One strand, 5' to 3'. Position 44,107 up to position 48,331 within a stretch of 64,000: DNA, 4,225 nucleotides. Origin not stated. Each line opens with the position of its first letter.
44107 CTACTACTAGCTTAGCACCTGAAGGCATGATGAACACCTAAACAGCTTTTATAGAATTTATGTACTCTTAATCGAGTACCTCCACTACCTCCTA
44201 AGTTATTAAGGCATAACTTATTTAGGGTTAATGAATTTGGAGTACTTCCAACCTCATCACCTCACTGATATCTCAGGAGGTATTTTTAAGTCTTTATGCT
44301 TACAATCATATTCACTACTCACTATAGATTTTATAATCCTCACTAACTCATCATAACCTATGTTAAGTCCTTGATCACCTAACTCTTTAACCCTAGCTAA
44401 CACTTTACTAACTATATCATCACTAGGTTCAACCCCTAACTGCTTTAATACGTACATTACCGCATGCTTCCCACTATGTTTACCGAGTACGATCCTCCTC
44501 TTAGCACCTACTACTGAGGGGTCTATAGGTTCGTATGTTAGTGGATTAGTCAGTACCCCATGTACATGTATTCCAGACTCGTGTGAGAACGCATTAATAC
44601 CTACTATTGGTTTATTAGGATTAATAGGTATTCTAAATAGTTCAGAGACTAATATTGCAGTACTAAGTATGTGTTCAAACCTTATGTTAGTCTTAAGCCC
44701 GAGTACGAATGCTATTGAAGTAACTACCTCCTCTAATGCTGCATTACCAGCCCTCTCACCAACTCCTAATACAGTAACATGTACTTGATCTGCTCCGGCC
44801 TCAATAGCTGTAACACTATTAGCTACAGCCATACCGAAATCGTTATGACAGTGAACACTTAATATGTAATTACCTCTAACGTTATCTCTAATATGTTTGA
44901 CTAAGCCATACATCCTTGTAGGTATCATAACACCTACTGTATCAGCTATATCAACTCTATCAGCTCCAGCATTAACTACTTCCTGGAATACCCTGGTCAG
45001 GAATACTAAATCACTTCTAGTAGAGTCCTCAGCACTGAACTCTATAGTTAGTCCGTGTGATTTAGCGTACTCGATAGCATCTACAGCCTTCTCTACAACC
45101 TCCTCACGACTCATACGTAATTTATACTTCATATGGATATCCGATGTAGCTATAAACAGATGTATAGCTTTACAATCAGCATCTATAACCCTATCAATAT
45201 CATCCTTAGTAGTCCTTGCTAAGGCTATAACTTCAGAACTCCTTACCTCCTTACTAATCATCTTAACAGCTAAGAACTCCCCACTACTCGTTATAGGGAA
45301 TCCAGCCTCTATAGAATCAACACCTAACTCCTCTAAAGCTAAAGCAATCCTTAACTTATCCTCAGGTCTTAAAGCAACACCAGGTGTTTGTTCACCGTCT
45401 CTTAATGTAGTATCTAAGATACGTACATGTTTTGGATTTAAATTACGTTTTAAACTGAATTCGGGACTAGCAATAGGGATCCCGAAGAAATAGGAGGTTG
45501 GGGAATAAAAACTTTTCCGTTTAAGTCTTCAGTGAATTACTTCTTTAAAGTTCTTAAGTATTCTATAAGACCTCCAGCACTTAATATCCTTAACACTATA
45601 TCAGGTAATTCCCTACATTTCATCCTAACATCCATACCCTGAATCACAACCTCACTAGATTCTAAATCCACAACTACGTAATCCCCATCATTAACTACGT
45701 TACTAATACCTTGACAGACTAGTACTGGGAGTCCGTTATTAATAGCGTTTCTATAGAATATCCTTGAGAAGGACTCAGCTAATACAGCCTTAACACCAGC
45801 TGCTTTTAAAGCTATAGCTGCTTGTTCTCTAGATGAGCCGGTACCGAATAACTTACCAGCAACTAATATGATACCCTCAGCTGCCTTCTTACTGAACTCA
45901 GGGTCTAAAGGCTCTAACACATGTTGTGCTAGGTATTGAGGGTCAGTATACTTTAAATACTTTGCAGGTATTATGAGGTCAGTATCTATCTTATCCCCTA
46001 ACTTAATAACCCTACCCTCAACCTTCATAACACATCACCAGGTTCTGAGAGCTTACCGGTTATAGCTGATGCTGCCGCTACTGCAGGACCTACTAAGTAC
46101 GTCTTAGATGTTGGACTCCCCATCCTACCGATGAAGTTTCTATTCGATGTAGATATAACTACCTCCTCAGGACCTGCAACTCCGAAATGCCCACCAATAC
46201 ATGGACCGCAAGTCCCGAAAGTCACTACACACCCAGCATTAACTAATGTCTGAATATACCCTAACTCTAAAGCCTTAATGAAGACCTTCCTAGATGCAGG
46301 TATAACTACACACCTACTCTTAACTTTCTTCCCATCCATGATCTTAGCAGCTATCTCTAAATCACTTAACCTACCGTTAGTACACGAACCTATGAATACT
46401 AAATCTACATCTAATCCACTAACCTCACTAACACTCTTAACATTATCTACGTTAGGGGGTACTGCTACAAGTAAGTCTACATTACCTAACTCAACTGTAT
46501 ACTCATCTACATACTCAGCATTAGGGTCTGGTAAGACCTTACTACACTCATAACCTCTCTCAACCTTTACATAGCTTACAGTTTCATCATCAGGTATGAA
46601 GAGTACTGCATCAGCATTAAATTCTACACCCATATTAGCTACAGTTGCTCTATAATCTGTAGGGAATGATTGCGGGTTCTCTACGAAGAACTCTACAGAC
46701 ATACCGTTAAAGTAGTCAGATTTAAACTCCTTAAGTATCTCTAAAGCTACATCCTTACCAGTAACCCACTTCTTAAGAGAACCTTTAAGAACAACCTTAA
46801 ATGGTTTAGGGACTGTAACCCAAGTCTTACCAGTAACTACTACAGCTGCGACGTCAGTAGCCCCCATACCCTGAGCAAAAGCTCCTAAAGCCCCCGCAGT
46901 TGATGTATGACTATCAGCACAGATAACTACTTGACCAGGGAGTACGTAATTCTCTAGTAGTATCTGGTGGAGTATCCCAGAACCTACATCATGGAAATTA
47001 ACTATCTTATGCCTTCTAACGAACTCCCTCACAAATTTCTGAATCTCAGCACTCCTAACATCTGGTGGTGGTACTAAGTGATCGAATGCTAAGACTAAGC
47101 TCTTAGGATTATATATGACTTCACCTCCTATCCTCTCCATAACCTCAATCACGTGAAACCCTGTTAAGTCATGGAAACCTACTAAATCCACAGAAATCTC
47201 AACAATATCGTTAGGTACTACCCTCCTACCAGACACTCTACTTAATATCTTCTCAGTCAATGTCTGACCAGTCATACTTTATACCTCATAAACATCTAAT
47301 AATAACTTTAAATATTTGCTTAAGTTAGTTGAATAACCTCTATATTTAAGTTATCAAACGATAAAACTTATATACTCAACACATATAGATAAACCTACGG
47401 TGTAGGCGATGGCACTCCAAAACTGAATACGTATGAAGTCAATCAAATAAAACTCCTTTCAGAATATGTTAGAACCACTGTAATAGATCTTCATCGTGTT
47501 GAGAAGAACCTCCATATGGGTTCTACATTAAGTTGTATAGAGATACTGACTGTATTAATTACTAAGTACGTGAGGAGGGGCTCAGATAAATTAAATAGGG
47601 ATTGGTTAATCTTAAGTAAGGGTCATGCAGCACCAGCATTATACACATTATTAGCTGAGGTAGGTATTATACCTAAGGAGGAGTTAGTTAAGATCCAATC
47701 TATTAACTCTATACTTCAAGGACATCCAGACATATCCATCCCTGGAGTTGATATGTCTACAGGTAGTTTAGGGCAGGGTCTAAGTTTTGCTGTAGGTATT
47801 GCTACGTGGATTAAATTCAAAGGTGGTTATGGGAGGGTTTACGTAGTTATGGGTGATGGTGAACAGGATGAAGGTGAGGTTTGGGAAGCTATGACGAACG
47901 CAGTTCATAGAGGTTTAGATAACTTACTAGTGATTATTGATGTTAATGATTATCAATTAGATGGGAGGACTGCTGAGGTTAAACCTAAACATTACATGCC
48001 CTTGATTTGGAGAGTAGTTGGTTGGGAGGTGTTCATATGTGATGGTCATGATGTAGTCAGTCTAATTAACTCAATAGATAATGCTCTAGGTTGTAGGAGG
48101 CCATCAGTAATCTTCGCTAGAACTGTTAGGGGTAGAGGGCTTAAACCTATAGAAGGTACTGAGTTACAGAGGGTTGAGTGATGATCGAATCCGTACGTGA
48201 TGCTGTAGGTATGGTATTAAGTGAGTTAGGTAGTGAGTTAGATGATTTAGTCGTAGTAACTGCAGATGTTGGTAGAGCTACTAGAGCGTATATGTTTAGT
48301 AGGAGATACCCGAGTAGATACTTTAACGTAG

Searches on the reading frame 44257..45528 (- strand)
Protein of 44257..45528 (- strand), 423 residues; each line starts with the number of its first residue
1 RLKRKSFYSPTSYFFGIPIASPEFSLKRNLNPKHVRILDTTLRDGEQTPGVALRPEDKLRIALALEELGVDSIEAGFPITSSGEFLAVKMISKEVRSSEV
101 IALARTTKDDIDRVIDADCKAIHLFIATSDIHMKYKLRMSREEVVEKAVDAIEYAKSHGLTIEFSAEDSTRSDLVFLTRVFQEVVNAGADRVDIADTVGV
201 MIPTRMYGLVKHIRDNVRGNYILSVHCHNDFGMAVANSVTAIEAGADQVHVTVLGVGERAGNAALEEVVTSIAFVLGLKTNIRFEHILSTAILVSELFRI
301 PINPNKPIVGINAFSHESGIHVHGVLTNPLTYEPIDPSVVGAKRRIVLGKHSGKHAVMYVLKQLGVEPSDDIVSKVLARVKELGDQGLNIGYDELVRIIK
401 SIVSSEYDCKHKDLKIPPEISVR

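Call 11: search_protein_families(library=pfam, proteins=[window:44257-45528:-], max_evalue=0.01)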
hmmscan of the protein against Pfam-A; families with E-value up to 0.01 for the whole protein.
window:44257-45528:- (423 aa): 3 families
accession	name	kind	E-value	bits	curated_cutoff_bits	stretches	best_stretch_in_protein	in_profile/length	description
PF00682.25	HMGL-like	-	5e-88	295.3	29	1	35-294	2-260/260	HMGL-like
PF22617.1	HCS_D2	-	6.4e-27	94.2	27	1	308-387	1-81/82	Homocitrate synthase post-HMGL domain-like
PF04055.27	Radical_SAM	-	0.0035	18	29.5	0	54-161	29-142/166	Radical SAM superfamily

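Call 33: find_homologous_proteins(query=window:44260-45426:-, max_evalue=1e-40)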
Query window:44260-45426:- (389 aa): 8000 proteins with E <= 1e-40 among 8000 candidates; the best 120 are listed.
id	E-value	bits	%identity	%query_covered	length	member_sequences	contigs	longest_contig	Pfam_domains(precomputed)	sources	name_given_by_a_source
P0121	7.7e-206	702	96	86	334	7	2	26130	PF22617.2,PF00682.26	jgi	jgi:2-isopropylmalate synthase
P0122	8.2e-193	659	90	86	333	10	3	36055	PF22617.2,PF00682.26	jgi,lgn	jgi:2-isopropylmalate synthase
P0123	6.4e-192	656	89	86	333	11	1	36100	PF22617.2,PF00682.26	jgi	jgi:2-isopropylmalate synthase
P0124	1.1e-186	639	79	95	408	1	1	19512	PF22617.2,PF00682.26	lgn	-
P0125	2.4e-185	634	76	96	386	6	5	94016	PF22617.2,PF00682.26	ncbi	ncbi:MAG: 2-isopropylmalate synthase [Sulfolobales archaeon]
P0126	3.6e-185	634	78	95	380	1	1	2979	PF22617.2,PF00682.26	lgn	-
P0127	1.9e-183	628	77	95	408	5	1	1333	PF22617.2,PF00682.26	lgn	-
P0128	3.4e-180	617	75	95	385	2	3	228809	PF22617.2,PF00682.26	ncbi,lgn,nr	ncbi:MAG: 2-isopropylmalate synthase [Sulfolobales archaeon]|nr:2-isopropylmalate synthase [Sulfolob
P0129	3.5e-173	594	73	94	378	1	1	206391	PF22617.2,PF00682.26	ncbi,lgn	-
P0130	4.5e-173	594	72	96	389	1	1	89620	PF22617.2,PF00682.26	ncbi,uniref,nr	ncbi:2-isopropylmalate synthase [Vulcanisaeta sp. JCM 16159]|uniref:2-isopropylmalate synthase n=1 T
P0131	1.4e-172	592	72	95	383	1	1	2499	PF22617.2,PF00682.26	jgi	jgi:2-isopropylmalate synthase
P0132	3.1e-172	591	72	95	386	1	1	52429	PF22617.2,PF00682.26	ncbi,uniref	ncbi:MAG: 2-isopropylmalate synthase [Vulcanisaeta sp.]|uniref:2-isopropylmalate synthase n=1 Tax=Vu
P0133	3.8e-172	591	72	95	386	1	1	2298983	PF22617.2,PF00682.26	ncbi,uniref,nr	ncbi:2-isopropylmalate synthase [Vulcanisaeta moutnovskia]|uniref:2-isopropylmalate synthase n=1 Tax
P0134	8.9e-172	590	72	94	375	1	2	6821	PF22617.2,PF00682.26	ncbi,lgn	-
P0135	4.3e-171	587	71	95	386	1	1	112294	PF22617.2,PF00682.26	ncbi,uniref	ncbi:MAG: 2-isopropylmalate synthase [Vulcanisaeta sp.]|uniref:2-isopropylmalate synthase n=1 Tax=Vu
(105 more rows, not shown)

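Call 35: find_encoding_contigs(protein=P0125, flank=6000, max_places=1)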
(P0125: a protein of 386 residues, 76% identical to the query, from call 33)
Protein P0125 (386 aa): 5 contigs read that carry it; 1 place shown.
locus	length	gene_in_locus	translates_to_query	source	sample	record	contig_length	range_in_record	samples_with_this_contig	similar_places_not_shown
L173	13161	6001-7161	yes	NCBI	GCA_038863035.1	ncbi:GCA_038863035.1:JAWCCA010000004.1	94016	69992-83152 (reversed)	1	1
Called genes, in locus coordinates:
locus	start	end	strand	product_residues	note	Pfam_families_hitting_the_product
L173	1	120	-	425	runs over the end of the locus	PF00753:Lactamase_B, PF23023:Anti-Pycsar_Apyc1, PF12706:Lactamase_B_2 (weak), PF16661:Lactamase_B_6 (weak), PF10996:Beta-Casp, PF07521:RMMBL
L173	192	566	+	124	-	PF01849:NAC, PF19026:UBA_HYPK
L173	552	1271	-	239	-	PF01381:HTH_3 (weak), PF12844:HTH_19 (weak)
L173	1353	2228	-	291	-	-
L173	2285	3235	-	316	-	PF02779:Transket_pyr, PF22613:Transketolase_C_1 (faint), PF17147:PFOR_II (faint), PF02780:Transketolase_C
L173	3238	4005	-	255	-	PF13292:DXP_synthase_N, PF00456:Transketolase_N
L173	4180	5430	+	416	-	PF00330:Aconitase, PF28406:AcnX_3rd (weak)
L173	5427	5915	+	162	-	PF00694:Aconitase_C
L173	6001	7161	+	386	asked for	PF00682:HMGL-like, PF22617:HCS_D2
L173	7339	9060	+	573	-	PF02776:TPP_enzyme_N, PF00205:TPP_enzyme_M, PF02775:TPP_enzyme_C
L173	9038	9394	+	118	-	-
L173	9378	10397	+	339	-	PF02826:2-Hacid_dh_C (weak), PF03807:F420_oxidored (weak), PF07991:KARI_N, PF01450:KARI_C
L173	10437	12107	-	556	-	PF00920:ILVD_EDD_N, PF24877:ILV_EDD_C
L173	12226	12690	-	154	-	PF00293:NUDIX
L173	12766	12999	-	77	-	PF01037:AsnC_trans_reg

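Call 36: find_encoding_contigs(protein=P0128, flank=6000, max_places=1)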
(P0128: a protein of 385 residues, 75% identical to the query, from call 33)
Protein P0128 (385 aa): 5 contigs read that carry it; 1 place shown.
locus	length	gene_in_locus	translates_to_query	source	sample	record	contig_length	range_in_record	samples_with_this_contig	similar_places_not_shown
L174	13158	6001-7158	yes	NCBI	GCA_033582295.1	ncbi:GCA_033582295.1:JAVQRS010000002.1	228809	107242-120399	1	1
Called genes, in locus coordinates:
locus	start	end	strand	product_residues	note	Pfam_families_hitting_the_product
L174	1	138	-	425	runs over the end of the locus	PF00753:Lactamase_B, PF23023:Anti-Pycsar_Apyc1, PF12706:Lactamase_B_2 (weak), PF16661:Lactamase_B_6 (weak), PF10996:Beta-Casp, PF07521:RMMBL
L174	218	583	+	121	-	PF01849:NAC, PF19026:UBA_HYPK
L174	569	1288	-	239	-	PF01381:HTH_3, PF12844:HTH_19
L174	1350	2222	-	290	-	-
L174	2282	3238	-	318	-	PF02779:Transket_pyr, PF02780:Transketolase_C, PF17147:PFOR_II (weak)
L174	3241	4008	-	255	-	PF13292:DXP_synthase_N, PF00456:Transketolase_N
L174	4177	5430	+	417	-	PF00330:Aconitase, PF28406:AcnX_3rd (weak)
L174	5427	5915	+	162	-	PF00694:Aconitase_C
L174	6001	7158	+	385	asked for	PF00682:HMGL-like, PF22617:HCS_D2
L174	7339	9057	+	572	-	PF02776:TPP_enzyme_N, PF00205:TPP_enzyme_M, PF02775:TPP_enzyme_C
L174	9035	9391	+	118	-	-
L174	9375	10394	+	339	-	PF02826:2-Hacid_dh_C (weak), PF03446:NAD_binding_2 (weak), PF03807:F420_oxidored (weak), PF07991:KARI_N, PF01450:KARI_C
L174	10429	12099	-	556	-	PF00920:ILVD_EDD_N, PF24877:ILV_EDD_C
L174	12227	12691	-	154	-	PF00293:NUDIX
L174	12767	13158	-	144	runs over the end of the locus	PF13404:HTH_AsnC-type, PF13412:HTH_24, PF01037:AsnC_trans_reg (weak)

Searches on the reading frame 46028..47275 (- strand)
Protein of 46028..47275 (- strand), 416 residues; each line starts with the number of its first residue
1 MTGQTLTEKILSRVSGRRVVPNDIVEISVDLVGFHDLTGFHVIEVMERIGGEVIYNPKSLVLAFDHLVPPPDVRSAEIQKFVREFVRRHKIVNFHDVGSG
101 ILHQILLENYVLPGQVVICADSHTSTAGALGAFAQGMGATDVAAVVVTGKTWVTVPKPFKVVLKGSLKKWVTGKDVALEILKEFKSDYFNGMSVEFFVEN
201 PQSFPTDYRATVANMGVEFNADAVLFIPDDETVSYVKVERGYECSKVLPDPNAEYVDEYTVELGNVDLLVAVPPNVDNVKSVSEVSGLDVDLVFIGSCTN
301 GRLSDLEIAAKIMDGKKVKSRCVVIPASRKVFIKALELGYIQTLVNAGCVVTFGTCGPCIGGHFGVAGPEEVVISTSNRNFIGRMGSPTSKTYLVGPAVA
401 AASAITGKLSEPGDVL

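Call 23: find_related_loci(query=window:46028-47275:-, collection=genome_contigs, flank=6000)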
Query window:46028-47275:- (416 aa) in genome_contigs; peptide patterns used: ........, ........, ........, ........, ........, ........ (x = any residue, [..] = any of these).
600 stretches matched a pattern (row limit reached: there are more); 584 encode a relative of the query (tblastn E <= 1e-3); the best 80 are kept; 80 distinct loci.
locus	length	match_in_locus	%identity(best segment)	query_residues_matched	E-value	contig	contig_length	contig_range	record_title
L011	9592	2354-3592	70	4-416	0e+0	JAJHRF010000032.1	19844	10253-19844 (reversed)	MAG: Desulfurococcaceae archaeon isolate Bin S23 scaffold_527_c1, whole genome shotgun sequence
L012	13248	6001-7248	69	3-416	0e+0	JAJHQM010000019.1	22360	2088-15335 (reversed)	MAG: Ignisphaera sp. isolate Bin S33 scaffold_454_c1, whole genome shotgun sequence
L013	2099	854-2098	67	2-415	0e+0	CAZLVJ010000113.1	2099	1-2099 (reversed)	MAG TPA_asm: uncultured Nitrososphaerota archaeon isolate SRP104967_co1_61 genome assembly, contig: NODE_15826_length_20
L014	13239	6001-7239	69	4-416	0e+0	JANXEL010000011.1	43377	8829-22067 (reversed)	MAG: Ignisphaera sp. isolate SKYB63 k141_244010, whole genome shotgun sequence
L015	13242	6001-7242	56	4-416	3e-145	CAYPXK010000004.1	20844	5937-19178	MAG TPA_asm: uncultured Thermoproteaceae archaeon isolate binchicken_co219_93 genome assembly, contig: k141_1201586, who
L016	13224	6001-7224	47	3-412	6e-118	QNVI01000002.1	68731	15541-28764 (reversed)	MAG: Candidatus Methanomethylicota archaeon isolate WYZ-LMO11 Verstraetearchaeota_archaeon_WYZ-LMO11_contig-2, whole gen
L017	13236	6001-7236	47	6-412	4e-114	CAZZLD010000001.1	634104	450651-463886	MAG TPA_asm: uncultured Candidatus Bathyarchaeia archaeon isolate SRP323688_co1_137 genome assembly, contig: NODE_8_leng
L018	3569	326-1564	47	1-412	9e-115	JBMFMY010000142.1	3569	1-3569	MAG: Candidatus Methanomethylicaceae archaeon isolate KM4337-33 NODE_142_length_3569_cov_3.534937, whole genome shotgun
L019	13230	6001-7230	45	3-412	1e-111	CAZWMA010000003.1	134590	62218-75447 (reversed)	MAG TPA_asm: uncultured Nitrososphaerota archaeon isolate binchicken_co220_99 genome assembly, contig: NODE_32_length_13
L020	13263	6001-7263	43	1-415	1e-111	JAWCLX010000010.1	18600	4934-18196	MAG: Candidatus Bathyarchaeia archaeon isolate JZ-2_201705_bins_25 JZ-2_201705_bins_25_scaffold_10, whole genome shotgun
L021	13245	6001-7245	44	5-415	9e-112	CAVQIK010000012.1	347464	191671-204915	MAG: uncultured delta proteobacterium isolate MFD10007.bin.3.145 genome assembly, contig: contig_24559, whole genome sho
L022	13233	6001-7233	46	3-412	2e-110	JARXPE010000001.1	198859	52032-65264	MAG: Thermoproteota archaeon isolate JZ-2_bin_200 JZ-2.bins.200.final_scaffold_1, whole genome shotgun sequence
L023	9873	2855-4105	44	5-416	6e-110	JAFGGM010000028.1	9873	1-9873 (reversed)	MAG: Candidatus Bathyarchaeum sp. isolate Zod_Metabat.1386 k87_1878424, whole genome shotgun sequence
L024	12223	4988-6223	44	5-415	7e-110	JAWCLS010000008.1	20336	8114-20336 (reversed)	MAG: Candidatus Bathyarchaeia archaeon isolate JZ-2_201705_bins_231 JZ-2_201705_bins_231_scaffold_8, whole genome shotgu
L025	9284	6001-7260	45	1-415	2e-109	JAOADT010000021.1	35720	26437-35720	MAG: Deltaproteobacteria bacterium isolate SKW240 NODE_21_length_35720_cov_5.703448, whole genome shotgun sequence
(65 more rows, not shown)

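Call 25: find_related_loci(query=window:46028-47275:-, collection=metagenome_contigs, flank=4000)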
Query window:46028-47275:- (416 aa) in metagenome_contigs; peptide patterns used: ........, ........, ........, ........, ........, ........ (x = any residue, [..] = any of these).
600 stretches matched a pattern (row limit reached: there are more); 580 encode a relative of the query (tblastn E <= 1e-3); the best 80 are kept; 80 distinct loci.
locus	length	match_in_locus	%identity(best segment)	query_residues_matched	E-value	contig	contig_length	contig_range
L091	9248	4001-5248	94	1-416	0e+0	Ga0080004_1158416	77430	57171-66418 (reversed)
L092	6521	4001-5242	70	3-416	0e+0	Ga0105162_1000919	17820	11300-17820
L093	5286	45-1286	68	4-416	0e+0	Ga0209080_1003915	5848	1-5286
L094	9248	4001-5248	69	3-416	0e+0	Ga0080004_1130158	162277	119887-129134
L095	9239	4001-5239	46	5-412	2e-116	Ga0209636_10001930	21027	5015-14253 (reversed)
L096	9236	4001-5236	45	6-412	8e-114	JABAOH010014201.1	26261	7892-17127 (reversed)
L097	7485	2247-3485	46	5-412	7e-114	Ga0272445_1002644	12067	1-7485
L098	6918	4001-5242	47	6-416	1e-112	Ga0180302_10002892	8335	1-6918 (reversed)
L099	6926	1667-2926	43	3-416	3e-112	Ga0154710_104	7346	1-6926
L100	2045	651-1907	48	1-416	1e-118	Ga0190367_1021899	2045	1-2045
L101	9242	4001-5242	44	1-412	2e-111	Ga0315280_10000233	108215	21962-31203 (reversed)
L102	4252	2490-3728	45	8-415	1e-110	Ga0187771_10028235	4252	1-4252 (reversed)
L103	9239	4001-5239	44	5-412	2e-109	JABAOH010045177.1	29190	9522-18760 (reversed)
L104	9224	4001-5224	44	5-412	3e-109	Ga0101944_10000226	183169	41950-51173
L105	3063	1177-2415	44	5-412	1e-112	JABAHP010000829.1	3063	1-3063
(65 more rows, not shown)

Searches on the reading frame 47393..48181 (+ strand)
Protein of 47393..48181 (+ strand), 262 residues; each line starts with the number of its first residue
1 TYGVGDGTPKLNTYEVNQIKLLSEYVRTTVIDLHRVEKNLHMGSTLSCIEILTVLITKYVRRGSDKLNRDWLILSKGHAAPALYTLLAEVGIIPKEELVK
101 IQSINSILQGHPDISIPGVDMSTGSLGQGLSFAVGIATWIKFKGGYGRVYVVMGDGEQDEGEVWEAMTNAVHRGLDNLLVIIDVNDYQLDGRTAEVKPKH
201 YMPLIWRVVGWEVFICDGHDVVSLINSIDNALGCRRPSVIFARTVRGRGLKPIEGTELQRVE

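Call 11: search_protein_families(library=pfam, proteins=[window:47393-48181:+], max_evalue=0.01)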
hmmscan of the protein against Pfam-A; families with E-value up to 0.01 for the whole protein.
window:47393-48181:+ (262 aa): 3 families
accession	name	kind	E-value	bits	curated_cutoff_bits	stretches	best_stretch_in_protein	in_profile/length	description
PF00456.26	Transketolase_N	-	9e-33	114.1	22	1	23-251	6-250/334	Transketolase, thiamine diphosphate binding domain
PF13292.11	DXP_synthase_N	-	2.8e-10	40.4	21.2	1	10-187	9-173/274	1-deoxy-D-xylulose-5-phosphate synthase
PF02775.26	TPP_enzyme_C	-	0.0059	16.8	21.9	1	123-184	27-82/151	Thiamine pyrophosphate enzyme, C-terminal TPP binding domain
